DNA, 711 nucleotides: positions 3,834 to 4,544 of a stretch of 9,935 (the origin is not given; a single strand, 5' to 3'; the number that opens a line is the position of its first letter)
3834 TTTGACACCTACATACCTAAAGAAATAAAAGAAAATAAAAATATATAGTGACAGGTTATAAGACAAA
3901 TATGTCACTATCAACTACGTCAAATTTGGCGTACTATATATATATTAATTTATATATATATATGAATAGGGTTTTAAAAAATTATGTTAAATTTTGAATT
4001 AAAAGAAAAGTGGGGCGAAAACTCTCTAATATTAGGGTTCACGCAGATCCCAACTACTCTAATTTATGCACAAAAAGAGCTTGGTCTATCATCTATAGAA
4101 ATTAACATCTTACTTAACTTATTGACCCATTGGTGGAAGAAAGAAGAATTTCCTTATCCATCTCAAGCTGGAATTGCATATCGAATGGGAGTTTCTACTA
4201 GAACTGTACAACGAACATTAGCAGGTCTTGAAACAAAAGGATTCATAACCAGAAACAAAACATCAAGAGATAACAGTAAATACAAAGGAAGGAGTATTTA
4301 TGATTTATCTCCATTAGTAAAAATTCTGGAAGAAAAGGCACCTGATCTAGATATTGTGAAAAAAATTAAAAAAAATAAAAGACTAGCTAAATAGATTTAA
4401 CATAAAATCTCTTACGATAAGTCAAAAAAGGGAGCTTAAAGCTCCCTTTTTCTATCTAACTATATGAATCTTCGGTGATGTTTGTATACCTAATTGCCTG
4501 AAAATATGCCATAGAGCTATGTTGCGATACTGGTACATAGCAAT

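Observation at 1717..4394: AT-rich six-gene cargo inside a pdif module, bounded by divergent RHH and wHTH regulators with perfect palindromic operators; no recognisable function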

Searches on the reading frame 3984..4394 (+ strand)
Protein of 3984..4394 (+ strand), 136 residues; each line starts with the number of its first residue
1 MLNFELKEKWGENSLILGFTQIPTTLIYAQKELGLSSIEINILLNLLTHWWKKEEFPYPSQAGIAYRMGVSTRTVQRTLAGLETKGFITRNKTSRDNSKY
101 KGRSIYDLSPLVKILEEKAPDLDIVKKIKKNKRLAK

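Call 7: search_protein_families(library=pfam, proteins=[window:3984-4394:+], max_evalue=1)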
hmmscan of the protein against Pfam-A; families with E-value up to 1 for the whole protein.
window:3984-4394:+ (136 aa): 23 families
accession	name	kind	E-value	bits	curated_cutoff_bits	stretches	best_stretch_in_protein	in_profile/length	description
PF21984.2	DnaD_N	-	1.1e-11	45.3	27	1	22-115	1-90/101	DnaD N-terminal domain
PF13730.12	HTH_36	-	3.4e-10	40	25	1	34-88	2-55/55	Helix-turn-helix domain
PF01978.25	TrmB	-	4.8e-06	26.8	25.6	1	32-100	3-62/68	Sugar-specific transcriptional regulator TrmB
PF01726.22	LexA_DNA_bind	-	8.6e-06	25.9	23.7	1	43-92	11-60/65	LexA DNA binding domain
PF01047.28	MarR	-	9.9e-06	25.8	24.6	1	59-96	18-55/59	MarR family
PF12802.13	MarR_2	-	0.00012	22.5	27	1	59-95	21-57/61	MarR family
PF13545.12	HTH_Crp_2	-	0.0002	21.7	27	1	54-92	17-57/70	Crp-like helix-turn-helix domain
PF25213.1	HVO_A0261_N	-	0.0007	19.9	35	1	63-92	29-58/86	HVO_A0261 N-terminal domain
PF08279.18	HTH_11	-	0.00091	19.5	25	1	62-87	19-44/55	HTH domain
PF07120.17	DUF1376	-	0.0017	19.2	30.1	1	28-87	10-69/86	Protein of unknown function (DUF1376)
PF00392.27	GntR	-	0.0035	17.4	27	1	59-92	25-58/64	Bacterial regulatory proteins, gntR family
PF01325.25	Fe_dep_repress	-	0.0046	17.6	26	1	53-90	17-54/60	Iron dependent repressor, N-terminal DNA binding domain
PF13551.12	HTH_29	-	0.0049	17.4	28.1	1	60-95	14-51/64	Winged helix-turn helix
PF03428.19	RP-C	-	0.01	16.1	24.4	1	26-91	33-104/175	Replication protein C N-terminal domain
PF22381.2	Staph_reg_Sar_Rot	-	0.024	15.2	27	1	30-96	7-66/85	Transcriptional regulator SarA/Rot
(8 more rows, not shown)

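Call 8: search_protein_families(library=padloc, proteins=[window:3984-4394:+], max_evalue=1)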
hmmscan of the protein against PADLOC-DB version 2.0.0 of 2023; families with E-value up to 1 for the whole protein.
window:3984-4394:+ (136 aa): 9 families
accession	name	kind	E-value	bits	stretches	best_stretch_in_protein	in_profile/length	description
PDLC01879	CARF3--CARF_TM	-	5.6e-05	20.9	1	62-115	174-216/222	-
PDLC01434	CasR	-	0.0022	15.9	1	62-96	145-177/191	"CAS-I,CAS-II,CAS-III,CAS-IV,CAS-V,CAS-VI; associated_signaling"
PDLC01268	CasR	-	0.0025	15.8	1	63-94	142-172/179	"CAS-I,CAS-II,CAS-III,CAS-IV,CAS-V,CAS-VI; associated_signaling"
PDLC01853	CARF3--CARF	-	0.0026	15.5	1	46-98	143-194/209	-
PDLC01848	CARF3--CARF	-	0.0048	14.6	1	63-108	154-195/197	-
PDLC01457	WYL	-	0.0066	14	1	62-117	22-74/229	"CAS-I,CAS-II,CAS-III,CAS-IV,CAS-V,CAS-VI; associated_signaling"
PDLC01438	Csa3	-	0.015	13.3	1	36-114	147-212/305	"CAS-I,CAS-II,CAS-III,CAS-IV,CAS-V,CAS-VI; associated_signaling"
PDLC01857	CARF3--CARF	-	0.031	11.9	1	62-101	147-184/201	-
PDLC01870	CARF3--CARF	-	0.034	11.9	1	60-96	153-189/228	-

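Call 9: search_protein_families(library=phrogs, proteins=[window:3984-4394:+], max_evalue=1)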
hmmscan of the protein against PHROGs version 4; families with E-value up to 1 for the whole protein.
window:3984-4394:+ (136 aa): 37 families (the best 25 are shown)
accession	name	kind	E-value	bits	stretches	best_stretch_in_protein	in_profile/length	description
phrog_270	-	DNA, RNA and nucleotide metabolism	2.7e-09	37.9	1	17-109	30-116/383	replication initiation protein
phrog_678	-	DNA, RNA and nucleotide metabolism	7.2e-09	36.7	1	16-110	29-136/346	replication initiation O-like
phrog_8102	-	DNA, RNA and nucleotide metabolism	1.3e-08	35.3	1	30-119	27-117/337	replication initiation protein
phrog_37399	-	unknown function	1.9e-08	35.3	1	8-116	13-117/175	-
phrog_186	-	DNA, RNA and nucleotide metabolism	2.1e-07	31.9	1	17-117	20-120/308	DnaD-like helicase loader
phrog_15053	-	unknown function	4.7e-07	30.3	1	52-113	61-121/343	-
phrog_391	-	DNA, RNA and nucleotide metabolism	7e-07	30.2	1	48-114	27-94/298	replication initiation O-like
phrog_3502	-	unknown function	9.3e-07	30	1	31-93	45-106/131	-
phrog_1835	-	DNA, RNA and nucleotide metabolism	9.5e-07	29.4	1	58-122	67-129/301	HTH DNA binding protein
phrog_428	-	DNA, RNA and nucleotide metabolism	1e-06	29.2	1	18-111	89-181/455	replication initiation protein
phrog_34160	-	unknown function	4.1e-06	28.1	1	10-115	17-122/197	-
phrog_26369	-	DNA, RNA and nucleotide metabolism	4.5e-05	23.6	1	39-110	61-132/347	replication initiation protein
phrog_22534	-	unknown function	5.8e-05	24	1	55-103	41-88/111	-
phrog_28562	-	unknown function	0.00092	19.9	1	57-98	56-97/248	-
phrog_1032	-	DNA, RNA and nucleotide metabolism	0.00093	20.3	1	57-109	36-92/281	replication initiation protein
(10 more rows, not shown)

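Call 10: search_protein_families(library=ncbifam, proteins=[window:3984-4394:+], max_evalue=1)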
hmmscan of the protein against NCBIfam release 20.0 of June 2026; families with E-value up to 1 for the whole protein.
window:3984-4394:+ (136 aa): 15 families
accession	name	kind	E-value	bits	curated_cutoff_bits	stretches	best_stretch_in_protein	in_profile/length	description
NF040939.2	trans_reg_lrs14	equivalog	5.2e-06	26.4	90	1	34-107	18-82/103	Lrs14 family HTH-type transcriptional regulator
NF053606.1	Sta1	subfamily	1.1e-05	25.5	80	1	34-113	17-88/100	Sta1 family transcriptional regulator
TIGR00498.1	lexA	equivalog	0.00055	19.6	110.95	1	43-93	11-61/203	transcriptional repressor LexA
NF040974.1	RepABC_RepC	equivalog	0.001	18.5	150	1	21-94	39-119/393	plasmid replication protein RepC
TIGR01884.1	cas_HTH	subfamily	0.0024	17.3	60.2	1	63-97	161-194/202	CRISPR-associated CARF protein Csa3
TIGR02018.2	his_ut_repres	equivalog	0.0026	17.2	220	1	41-92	7-57/226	histidine utilization transcriptional repressor HutC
NF008273.0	PRK11050.1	equivalog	0.0027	17.4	153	1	61-91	57-87/156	manganese-binding transcriptional regulator MntR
NF002926.0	PRK03573.1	equivalog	0.0034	17.3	120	1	59-101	47-89/144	transcriptional regulator SlyA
TIGR04176.1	MarR_EPS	equivalog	0.0049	16.9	88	1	54-119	14-75/105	MarR family EPS-associated transcriptional regulator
NF041395.1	TranRegLrpA1_Halo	equivalog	0.013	15.5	250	1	60-106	21-67/142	HTH-type transcriptional regulator LrpA1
NF053777.1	Saro0803TransReg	equivalog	0.016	14.9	200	1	48-99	41-92/140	Saro_0803 family transcriptional regulator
NF050133.1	TransRegFabT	equivalog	0.051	13.9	200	1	61-97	46-82/138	fatty acid biosynthesis transcriptional regulator FabT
NF010396.0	PRK13824.1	domain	0.059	12.3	390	1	26-93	44-118/404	replication protein C domain-containing protein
NF049968.1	QhpR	equivalog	0.092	11.9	250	1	59-83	203-227/284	AraC-like transcriptional regulator QhpR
TIGR02416.1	CO_dehy_Mo_lg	equivalog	0.15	10.1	991.15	1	49-99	393-443/770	aerobic carbon-monoxide dehydrogenase large subunit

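Call 58: search_dna_similar(query=window:3984-4394:+, collection=plasmids, mode=protein, max_rows=40, max_evalue=0.00001, rows=spread)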
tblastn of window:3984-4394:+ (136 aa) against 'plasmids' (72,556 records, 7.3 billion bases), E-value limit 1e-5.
Records with a match: 277; places in all: 282; records where one place covers at least 80% of the query: 235.
Best place of each record, by identity: >=99% 8; 95-99% 1; 60-80% 1; <60% 267.
By first word of the organism name: Escherichia 80; Klebsiella 51; Enterobacter 29; Acinetobacter 25; Salmonella 9; Rhizobium 9; Citrobacter 6; Agrobacterium 6; Serratia 3; Aeromonas 3; and 39 more.
By predicted mobility (MOB-suite, as given by PLSDB): mobilizable 152; non-mobilizable 102; conjugative 23.
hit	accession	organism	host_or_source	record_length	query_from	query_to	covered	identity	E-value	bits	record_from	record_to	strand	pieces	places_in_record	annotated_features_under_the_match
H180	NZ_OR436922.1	Acinetobacter baumannii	-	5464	1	136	100%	100.0%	3e-72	240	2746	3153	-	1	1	helix-turn-helix domain-containing protein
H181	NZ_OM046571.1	Acinetobacter nosocomialis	-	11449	1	136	100%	100.0%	3e-72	240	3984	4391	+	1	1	helix-turn-helix domain-containing protein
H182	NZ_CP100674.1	Salmonella enterica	Homo sapiens,stool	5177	6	123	87%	51.7%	6e-29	116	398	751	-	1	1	helix-turn-helix domain-containing protein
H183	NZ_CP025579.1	Klebsiella pneumoniae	Homo sapiens,Bacterial isolate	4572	6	123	87%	51.7%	7e-29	116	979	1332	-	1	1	helix-turn-helix domain-containing protein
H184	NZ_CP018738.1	Klebsiella pneumoniae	Homo sapiens,urine sample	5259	6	123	87%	51.7%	7e-29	116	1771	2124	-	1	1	helix-turn-helix domain-containing protein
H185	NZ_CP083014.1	Klebsiella pneumoniae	Homo sapiens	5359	6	123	87%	51.7%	7e-29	116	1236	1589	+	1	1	helix-turn-helix domain-containing protein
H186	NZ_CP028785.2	Klebsiella pneumoniae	Homo sapiens,Culture,pus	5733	6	123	87%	51.7%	7e-29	116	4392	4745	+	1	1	helix-turn-helix domain-containing protein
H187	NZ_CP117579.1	Escherichia albertii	whole organism,bird (unidentified ...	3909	5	123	88%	50.4%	8e-29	116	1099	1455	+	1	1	helix-turn-helix domain-containing protein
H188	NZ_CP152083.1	Klebsiella pneumoniae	-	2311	9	134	93%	46.0%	1e-24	104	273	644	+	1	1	helix-turn-helix domain-containing protein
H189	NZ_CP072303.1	Acinetobacter baumannii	Homo sapiens,Respiratory specimen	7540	3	123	89%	47.9%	9e-24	102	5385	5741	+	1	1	helix-turn-helix domain-containing protein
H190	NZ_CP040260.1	Acinetobacter baumannii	Homo sapiens,Pus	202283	3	123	89%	47.9%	9e-24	102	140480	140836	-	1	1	helix-turn-helix domain-containing protein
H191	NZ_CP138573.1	Citrobacter braakii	-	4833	9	122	84%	49.1%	2e-26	109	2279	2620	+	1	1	helix-turn-helix domain-containing protein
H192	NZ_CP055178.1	Klebsiella pneumoniae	Shatin WWTPs_19 WWTPs effluent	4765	2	130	95%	43.4%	3e-23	100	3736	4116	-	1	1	helix-turn-helix domain-containing protein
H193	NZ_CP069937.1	Escherichia coli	Homo sapiens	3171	2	133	97%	40.9%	5e-22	97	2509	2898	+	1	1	helix-turn-helix domain-containing protein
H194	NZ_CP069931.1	Klebsiella oxytoca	Homo sapiens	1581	2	130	95%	41.9%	3e-22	97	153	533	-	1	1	helix-turn-helix domain-containing protein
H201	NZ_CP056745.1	Enterobacter hormaechei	culture,Wastewater influent sample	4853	2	122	89%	42.1%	3e-21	95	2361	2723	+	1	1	helix-turn-helix domain-containing protein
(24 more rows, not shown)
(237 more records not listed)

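Call 63: get_annotated_region(hit=H189, flank=3500)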
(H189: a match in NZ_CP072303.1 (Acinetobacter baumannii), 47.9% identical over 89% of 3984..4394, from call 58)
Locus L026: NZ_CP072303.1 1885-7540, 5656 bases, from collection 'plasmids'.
description: Acinetobacter baumannii strain KSK20 plasmid p3KSK20, complete sequence
organism: Acinetobacter baumannii (NCBI taxid 470)
taxonomy: Bacteria; Pseudomonadota; Gammaproteobacteria; Moraxellales; Moraxellaceae; Acinetobacter; Acinetobacter baumannii
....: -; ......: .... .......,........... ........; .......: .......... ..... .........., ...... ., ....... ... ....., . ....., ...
typing (MOB-suite, as given by PLSDB): non-mobilizable; replicon rep_cluster_1172
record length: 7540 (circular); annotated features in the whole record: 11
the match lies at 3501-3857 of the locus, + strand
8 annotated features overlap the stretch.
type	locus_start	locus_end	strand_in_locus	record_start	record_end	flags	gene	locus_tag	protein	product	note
CDS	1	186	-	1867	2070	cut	-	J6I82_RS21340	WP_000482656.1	hypothetical protein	-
CDS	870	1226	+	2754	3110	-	-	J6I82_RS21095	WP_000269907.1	type II toxin-antitoxin system RelE/ParE family toxin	-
CDS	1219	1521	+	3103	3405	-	-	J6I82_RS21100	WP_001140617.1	helix-turn-helix domain-containing protein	-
CDS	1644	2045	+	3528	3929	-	-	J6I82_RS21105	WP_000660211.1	hypothetical protein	-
CDS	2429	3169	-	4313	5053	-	-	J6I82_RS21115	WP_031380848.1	DUF3800 domain-containing protein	-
CDS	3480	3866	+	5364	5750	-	-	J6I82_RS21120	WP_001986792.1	helix-turn-helix domain-containing protein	-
CDS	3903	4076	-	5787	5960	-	-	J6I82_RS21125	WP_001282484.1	hypothetical protein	-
CDS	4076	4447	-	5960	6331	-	-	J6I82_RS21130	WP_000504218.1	hypothetical protein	-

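Call 64: get_annotated_region(hit=H182, flank=2500)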
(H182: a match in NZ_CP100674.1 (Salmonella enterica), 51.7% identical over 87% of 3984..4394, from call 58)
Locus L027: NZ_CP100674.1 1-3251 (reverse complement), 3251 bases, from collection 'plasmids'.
description: Salmonella enterica subsp. enterica serovar Mbandaka strain R17.0904 plasmid pR17.0904_5.2k, complete sequence
organism: Salmonella enterica (NCBI taxid 192954)
taxonomy: Bacteria; Pseudomonadota; Gammaproteobacteria; Enterobacterales; Enterobacteriaceae; Salmonella; Salmonella enterica
host: -; source: Homo sapiens,stool; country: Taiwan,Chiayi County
typing (MOB-suite, as given by PLSDB): mobilizable; replicon ColRNAI_rep_cluster_1987; relaxase MOBP
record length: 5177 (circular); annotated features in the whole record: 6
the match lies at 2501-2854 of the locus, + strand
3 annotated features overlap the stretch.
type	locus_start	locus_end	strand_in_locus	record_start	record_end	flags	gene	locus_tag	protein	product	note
CDS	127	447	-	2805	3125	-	-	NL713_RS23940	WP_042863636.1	MobC family plasmid mobilization relaxosome protein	-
CDS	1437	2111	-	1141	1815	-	-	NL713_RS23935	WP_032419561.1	NYN domain-containing protein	-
CDS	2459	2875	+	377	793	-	-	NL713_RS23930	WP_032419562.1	helix-turn-helix domain-containing protein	-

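Call 65: get_annotated_region(hit=H187, flank=2500)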
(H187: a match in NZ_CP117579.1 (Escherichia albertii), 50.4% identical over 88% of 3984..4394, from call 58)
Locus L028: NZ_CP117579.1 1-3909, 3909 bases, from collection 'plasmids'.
description: Escherichia albertii strain BIA_5 plasmid pEA5_4, complete sequence
organism: Escherichia albertii (NCBI taxid 208962)
taxonomy: Bacteria; Pseudomonadota; Gammaproteobacteria; Enterobacterales; Enterobacteriaceae; Escherichia; Escherichia albertii
host: -; source: whole organism,bird (unidentified species); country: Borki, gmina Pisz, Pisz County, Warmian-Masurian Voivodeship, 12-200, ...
typing (MOB-suite, as given by PLSDB): mobilizable; replicon rep_cluster_2350
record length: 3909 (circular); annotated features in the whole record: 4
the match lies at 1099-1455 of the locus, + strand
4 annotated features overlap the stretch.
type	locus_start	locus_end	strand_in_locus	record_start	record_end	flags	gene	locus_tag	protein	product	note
CDS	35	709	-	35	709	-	-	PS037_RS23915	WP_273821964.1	NYN domain-containing protein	-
CDS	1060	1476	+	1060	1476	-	-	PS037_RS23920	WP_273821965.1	helix-turn-helix domain-containing protein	-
CDS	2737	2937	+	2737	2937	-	-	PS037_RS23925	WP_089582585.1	Rop family plasmid primer RNA-binding protein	-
CDS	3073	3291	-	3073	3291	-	-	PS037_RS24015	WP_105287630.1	hypothetical protein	-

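Call 66: get_annotated_region(hit=H191, flank=2500)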
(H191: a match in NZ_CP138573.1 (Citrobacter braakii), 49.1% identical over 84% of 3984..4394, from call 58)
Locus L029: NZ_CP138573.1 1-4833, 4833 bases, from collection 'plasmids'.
description: Citrobacter braakii strain JX21CE32 plasmid pCE32-3, complete sequence
organism: Citrobacter braakii (NCBI taxid 57706)
taxonomy: Bacteria; Pseudomonadota; Gammaproteobacteria; Enterobacterales; Enterobacteriaceae; Citrobacter; Citrobacter braakii
host: -; source: -; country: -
typing (MOB-suite, as given by PLSDB): non-mobilizable; replicon rep_cluster_2373
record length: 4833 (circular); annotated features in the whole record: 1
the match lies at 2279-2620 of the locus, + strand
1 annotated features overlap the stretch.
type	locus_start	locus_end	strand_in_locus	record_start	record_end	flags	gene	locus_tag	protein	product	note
CDS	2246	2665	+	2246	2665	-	-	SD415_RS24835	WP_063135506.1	helix-turn-helix domain-containing protein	-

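Call 67: get_annotated_region(hit=H192, flank=2500)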
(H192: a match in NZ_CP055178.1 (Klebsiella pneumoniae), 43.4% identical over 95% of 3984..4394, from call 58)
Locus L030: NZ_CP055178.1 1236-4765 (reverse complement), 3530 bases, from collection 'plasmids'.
description: Klebsiella pneumoniae strain STEFF_19 plasmid unnamed4, complete sequence
organism: Klebsiella pneumoniae (NCBI taxid 573)
taxonomy: Bacteria; Pseudomonadota; Gammaproteobacteria; Enterobacterales; Enterobacteriaceae; Klebsiella; Klebsiella pneumoniae
host: -; source: Shatin WWTPs_19 WWTPs effluent; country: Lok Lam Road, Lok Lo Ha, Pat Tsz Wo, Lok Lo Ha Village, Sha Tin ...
typing (MOB-suite, as given by PLSDB): non-mobilizable; replicon ColRNAI_rep_cluster_1987
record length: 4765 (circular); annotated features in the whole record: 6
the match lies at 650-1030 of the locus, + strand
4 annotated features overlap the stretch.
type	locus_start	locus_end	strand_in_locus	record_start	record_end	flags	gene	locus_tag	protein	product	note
CDS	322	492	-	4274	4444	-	-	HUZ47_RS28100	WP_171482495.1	hypothetical protein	-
CDS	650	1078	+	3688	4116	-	-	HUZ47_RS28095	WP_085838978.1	helix-turn-helix domain-containing protein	-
CDS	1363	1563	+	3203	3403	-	-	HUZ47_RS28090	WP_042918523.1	sigma-70 region 4 domain-containing protein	-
CDS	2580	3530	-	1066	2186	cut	-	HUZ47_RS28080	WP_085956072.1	IS3-like element ISKpn34 family transposase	GO:0006313 - DNA transposition [Evidence IEA]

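Call 68: get_annotated_region(hit=H201, flank=2500)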
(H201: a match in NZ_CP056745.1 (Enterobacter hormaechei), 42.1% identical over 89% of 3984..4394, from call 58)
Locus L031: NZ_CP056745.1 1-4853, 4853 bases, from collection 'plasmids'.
description: Enterobacter hormaechei strain RHBSTW-00220 plasmid pRHBSTW-00220_4, complete sequence
organism: Enterobacter hormaechei (NCBI taxid 158836)
taxonomy: Bacteria; Pseudomonadota; Gammaproteobacteria; Enterobacterales; Enterobacteriaceae; Enterobacter; Enterobacter hormaechei
host: -; source: culture,Wastewater influent sample; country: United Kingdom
typing (MOB-suite, as given by PLSDB): mobilizable; replicon rep_cluster_2335; relaxase MOBP,MOBP,MOBP
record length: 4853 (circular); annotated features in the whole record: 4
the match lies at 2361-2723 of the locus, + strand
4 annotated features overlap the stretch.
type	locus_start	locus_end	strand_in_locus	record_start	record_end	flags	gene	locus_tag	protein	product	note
CDS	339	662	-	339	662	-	-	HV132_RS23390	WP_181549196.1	MobC family plasmid mobilization relaxosome protein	-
CDS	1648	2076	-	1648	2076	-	-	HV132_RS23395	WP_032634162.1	hypothetical protein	-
CDS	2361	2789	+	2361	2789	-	-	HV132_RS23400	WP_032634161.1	helix-turn-helix domain-containing protein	-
CDS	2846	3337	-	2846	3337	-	-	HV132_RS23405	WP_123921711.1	hypothetical protein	-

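Call 69: search_protein_families(library=padloc, proteins=[L026:2429-3169:-, L031:1648-2076:-, L031:2846-3337:-], max_evalue=0.01)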
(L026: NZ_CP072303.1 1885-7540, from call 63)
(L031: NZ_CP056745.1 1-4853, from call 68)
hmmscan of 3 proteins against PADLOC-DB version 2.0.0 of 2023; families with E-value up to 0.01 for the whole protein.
L026:2429-3169:- (246 aa): 0 families

L031:1648-2076:- (142 aa): 0 families

L031:2846-3337:- (163 aa): 1 family
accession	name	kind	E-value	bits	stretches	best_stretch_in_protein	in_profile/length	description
PDLC05032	PDC-S50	-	0.00043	17.5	1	46-128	183-267/387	-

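Call 70: search_protein_families(library=pfam, proteins=[L026:2429-3169:-, L031:1648-2076:-, L031:2846-3337:-], max_evalue=0.01)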
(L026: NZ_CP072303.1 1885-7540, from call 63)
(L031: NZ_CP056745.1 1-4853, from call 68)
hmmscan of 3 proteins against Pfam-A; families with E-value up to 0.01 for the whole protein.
L026:2429-3169:- (246 aa): 1 family
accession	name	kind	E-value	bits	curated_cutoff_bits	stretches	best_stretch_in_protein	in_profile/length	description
PF12686.12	DUF3800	-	4.8e-06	27.8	21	1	8-205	2-147/149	Protein of unknown function (DUF3800)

L031:1648-2076:- (142 aa): 0 families

L031:2846-3337:- (163 aa): 0 families
